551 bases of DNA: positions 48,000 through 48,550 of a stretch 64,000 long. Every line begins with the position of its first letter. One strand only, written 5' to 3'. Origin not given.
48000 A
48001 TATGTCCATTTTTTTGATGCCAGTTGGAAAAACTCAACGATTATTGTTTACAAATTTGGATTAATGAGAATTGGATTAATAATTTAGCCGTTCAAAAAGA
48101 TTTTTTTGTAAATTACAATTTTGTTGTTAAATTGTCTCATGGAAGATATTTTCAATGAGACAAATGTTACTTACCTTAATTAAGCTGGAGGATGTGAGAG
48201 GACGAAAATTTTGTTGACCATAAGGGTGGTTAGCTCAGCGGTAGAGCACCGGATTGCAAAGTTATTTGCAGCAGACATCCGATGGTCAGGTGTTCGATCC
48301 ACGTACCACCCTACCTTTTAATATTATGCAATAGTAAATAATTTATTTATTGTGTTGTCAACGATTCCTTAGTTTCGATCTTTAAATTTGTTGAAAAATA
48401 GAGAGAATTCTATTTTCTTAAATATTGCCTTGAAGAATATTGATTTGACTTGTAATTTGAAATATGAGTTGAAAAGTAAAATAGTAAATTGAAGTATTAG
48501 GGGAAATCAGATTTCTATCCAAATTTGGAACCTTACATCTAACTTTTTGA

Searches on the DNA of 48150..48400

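Call 80: search_rna_families(source=window, start=48150, end=48400, threshold=gathering, show_alignments=1)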
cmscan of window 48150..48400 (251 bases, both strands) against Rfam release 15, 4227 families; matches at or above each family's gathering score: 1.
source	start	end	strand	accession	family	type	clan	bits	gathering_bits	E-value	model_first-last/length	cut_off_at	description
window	48224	48312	+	RF00005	tRNA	Gene; tRNA;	CL00001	46.9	29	2.8e-09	1-71/71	no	tRNA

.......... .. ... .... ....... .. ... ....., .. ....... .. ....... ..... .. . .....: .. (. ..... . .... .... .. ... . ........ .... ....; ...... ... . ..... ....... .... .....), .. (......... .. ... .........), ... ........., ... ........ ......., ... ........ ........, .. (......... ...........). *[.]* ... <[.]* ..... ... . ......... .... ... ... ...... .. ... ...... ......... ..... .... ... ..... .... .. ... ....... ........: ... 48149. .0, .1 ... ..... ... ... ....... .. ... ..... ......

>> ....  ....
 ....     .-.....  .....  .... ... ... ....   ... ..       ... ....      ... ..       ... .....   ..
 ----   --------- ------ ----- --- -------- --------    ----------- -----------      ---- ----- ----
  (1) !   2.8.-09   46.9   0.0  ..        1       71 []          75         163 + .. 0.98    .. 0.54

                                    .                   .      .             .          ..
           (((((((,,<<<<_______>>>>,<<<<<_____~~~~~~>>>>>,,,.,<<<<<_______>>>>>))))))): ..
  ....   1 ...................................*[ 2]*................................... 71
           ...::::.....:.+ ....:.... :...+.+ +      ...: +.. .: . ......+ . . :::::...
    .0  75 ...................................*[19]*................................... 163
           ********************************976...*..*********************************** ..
